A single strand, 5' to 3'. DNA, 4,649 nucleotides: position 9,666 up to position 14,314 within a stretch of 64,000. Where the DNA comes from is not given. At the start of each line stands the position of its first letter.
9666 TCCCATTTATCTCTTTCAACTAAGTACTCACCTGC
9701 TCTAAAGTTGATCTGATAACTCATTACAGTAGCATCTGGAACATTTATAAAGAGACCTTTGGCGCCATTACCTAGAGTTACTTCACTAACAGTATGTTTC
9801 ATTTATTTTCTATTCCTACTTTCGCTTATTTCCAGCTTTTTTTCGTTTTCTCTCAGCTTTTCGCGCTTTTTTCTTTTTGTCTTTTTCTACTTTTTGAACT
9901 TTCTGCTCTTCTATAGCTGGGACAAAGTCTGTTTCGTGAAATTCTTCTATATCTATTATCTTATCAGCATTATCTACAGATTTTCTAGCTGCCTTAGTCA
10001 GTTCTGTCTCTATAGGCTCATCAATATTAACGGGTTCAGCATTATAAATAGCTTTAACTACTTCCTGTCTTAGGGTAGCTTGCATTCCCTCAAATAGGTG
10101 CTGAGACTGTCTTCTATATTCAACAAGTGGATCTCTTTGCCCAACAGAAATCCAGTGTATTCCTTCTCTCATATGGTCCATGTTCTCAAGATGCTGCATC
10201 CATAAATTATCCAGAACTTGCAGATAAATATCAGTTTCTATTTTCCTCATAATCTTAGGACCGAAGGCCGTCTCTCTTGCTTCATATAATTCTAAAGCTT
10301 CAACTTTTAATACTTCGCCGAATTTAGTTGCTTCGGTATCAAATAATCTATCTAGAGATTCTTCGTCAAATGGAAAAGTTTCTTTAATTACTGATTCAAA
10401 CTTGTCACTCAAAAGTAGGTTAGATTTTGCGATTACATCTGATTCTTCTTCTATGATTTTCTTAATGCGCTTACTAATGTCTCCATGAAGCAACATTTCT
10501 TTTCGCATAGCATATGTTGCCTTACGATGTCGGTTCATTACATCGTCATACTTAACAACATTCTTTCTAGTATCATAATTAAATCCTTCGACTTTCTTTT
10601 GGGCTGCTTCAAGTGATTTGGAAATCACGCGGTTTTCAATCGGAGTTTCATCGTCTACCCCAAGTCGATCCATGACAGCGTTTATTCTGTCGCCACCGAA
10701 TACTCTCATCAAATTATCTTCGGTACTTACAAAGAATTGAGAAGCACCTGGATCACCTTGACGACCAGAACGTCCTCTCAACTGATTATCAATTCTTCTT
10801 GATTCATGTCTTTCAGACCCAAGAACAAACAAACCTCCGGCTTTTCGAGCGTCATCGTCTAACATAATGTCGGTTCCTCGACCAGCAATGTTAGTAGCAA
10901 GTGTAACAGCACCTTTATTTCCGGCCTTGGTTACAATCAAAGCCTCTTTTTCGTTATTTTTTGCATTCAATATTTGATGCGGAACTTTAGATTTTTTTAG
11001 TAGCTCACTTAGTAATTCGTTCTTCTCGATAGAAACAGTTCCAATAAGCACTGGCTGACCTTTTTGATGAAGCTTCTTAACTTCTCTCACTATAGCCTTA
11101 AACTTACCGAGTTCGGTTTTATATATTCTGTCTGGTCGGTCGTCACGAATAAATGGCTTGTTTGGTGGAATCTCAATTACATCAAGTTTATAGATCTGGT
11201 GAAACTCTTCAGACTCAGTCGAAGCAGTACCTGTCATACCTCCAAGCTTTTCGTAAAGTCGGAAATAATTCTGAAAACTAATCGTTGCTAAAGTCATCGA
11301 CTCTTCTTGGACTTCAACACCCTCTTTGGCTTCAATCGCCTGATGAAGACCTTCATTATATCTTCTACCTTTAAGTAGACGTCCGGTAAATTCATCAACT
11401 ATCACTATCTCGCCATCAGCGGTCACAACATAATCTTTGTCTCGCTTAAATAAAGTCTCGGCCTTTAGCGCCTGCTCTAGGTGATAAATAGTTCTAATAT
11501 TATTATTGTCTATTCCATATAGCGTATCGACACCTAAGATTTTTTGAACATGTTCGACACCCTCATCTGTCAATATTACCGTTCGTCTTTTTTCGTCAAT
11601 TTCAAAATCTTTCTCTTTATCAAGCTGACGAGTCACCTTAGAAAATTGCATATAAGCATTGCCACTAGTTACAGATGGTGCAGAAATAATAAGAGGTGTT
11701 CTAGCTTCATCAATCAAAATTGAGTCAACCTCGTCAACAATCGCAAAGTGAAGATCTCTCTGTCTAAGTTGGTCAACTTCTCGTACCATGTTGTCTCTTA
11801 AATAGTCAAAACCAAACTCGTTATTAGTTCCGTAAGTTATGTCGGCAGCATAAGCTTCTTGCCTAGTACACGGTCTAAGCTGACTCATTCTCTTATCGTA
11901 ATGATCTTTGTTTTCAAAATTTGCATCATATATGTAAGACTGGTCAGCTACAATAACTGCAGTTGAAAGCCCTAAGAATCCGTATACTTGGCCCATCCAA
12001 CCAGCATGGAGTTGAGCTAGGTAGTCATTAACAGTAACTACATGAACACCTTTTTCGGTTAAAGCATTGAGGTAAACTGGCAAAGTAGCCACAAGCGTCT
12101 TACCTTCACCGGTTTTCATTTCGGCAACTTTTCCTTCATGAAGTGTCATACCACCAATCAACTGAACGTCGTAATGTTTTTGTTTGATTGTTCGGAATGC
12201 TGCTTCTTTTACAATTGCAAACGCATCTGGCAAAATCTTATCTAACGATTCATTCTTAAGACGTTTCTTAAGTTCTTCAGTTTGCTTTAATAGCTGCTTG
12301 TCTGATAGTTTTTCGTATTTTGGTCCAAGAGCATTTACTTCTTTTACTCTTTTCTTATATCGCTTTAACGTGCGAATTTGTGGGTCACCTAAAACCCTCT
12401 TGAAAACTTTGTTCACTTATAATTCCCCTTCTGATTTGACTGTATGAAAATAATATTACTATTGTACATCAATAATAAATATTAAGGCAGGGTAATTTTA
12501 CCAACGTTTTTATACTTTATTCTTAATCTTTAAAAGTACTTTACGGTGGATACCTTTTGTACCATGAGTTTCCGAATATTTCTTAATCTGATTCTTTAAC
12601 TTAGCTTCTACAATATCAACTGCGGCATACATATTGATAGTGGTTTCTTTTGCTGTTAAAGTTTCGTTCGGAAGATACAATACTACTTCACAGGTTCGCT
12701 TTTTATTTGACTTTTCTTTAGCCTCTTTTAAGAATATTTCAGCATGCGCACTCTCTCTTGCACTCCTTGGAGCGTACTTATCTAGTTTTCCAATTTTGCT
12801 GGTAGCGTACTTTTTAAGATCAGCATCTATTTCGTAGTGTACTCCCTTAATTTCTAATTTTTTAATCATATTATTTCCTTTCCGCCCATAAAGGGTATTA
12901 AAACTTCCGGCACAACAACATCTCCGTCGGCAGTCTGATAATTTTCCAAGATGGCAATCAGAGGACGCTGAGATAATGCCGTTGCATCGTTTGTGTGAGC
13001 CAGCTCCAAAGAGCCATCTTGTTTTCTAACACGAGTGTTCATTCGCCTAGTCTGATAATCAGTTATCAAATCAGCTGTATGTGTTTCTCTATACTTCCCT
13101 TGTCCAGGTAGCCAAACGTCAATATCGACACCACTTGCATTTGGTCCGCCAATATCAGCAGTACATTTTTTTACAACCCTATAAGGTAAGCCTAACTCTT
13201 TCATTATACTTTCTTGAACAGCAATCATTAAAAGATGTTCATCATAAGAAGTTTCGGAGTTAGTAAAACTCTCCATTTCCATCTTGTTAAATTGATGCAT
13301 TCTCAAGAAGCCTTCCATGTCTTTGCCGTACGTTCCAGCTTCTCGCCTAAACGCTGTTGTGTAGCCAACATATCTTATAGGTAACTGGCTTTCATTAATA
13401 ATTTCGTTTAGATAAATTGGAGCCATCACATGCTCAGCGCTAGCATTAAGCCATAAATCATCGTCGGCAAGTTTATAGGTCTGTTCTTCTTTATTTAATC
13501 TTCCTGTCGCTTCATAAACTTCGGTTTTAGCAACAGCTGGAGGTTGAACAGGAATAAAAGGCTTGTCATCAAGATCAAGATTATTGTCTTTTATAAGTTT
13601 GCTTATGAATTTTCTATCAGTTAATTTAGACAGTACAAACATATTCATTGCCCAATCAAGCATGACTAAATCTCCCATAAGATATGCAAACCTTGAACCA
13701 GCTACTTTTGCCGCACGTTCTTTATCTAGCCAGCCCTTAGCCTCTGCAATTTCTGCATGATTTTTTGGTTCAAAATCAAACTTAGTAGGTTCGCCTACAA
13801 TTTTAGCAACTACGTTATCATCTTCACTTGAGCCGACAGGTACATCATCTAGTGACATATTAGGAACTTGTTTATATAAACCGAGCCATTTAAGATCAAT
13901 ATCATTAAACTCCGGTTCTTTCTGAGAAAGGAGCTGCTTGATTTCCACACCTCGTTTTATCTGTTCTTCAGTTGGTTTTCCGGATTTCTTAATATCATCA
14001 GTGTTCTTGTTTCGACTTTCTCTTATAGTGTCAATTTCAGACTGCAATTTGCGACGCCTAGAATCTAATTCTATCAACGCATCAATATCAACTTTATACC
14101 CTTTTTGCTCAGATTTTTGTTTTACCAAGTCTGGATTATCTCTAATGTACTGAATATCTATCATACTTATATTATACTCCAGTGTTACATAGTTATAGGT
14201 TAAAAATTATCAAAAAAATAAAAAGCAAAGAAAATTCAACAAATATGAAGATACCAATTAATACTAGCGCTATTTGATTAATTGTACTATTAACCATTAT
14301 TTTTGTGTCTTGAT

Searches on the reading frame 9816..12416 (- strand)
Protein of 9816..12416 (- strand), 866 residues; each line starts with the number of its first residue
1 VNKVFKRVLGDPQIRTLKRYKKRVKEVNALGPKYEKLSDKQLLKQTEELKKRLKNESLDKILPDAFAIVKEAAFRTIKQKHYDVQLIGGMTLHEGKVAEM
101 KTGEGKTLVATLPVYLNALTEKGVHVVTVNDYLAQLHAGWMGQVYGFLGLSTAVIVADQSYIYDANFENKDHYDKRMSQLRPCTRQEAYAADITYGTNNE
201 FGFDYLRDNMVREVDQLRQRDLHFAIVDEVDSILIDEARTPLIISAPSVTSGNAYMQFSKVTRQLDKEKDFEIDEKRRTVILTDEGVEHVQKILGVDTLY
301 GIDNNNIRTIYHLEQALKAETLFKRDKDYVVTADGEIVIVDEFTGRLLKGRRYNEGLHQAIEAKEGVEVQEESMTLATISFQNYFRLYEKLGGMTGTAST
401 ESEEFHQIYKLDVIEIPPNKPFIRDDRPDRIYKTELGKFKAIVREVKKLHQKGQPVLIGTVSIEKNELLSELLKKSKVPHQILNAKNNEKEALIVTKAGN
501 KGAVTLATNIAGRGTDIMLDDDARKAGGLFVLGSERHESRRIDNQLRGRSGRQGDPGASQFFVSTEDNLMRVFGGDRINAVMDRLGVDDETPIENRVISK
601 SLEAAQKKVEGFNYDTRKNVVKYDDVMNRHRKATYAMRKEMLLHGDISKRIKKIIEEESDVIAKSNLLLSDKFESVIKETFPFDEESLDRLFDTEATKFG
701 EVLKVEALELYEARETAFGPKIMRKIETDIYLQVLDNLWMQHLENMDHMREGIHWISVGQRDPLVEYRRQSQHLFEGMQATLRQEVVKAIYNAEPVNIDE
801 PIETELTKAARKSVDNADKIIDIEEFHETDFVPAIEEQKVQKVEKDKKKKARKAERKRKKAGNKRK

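Call 98: search_protein_families(library=pfam, proteins=[window:9816-12416:-], max_evalue=0.001)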
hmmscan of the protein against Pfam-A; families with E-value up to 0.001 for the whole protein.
window:9816-12416:- (866 aa): 5 families
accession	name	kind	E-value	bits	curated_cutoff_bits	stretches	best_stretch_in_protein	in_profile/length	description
PF07517.20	SecA_DEAD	-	3.5e-119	397.8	24.6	1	6-406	2-290/290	SecA DEAD-like domain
PF21090.3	P-loop_SecA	-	9.9e-74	247.8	27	2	421-523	1-103/205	SecA P-loop domain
PF07516.18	SecA_SW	-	3.3e-50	171.4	26.7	1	592-793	1-199/200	SecA Wing and Scaffold domain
PF01043.26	SecA_PP_bind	-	1e-40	139.2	23.5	1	253-362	4-110/110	SecA preprotein cross-linking domain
PF00270.35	DEAD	-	0.00048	20.3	26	0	97-235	18-131/167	DEAD/DEAH box helicase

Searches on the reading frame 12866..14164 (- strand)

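Call 98: search_protein_families(library=pfam, proteins=[window:12866-14164:-], max_evalue=0.001)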
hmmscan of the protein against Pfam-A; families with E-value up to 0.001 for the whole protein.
window:12866-14164:- (432 aa): 2 families
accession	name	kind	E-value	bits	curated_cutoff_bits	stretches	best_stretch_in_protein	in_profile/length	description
PF00587.30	tRNA-synt_2b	-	2.6e-29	103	29.3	1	234-409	8-179/179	tRNA synthetase class II core domain (G, H, P, S and T)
PF02403.27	Seryl_tRNA_N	-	1.4e-19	70.8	28.2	1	1-103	1-107/108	Seryl-tRNA synthetase N-terminal domain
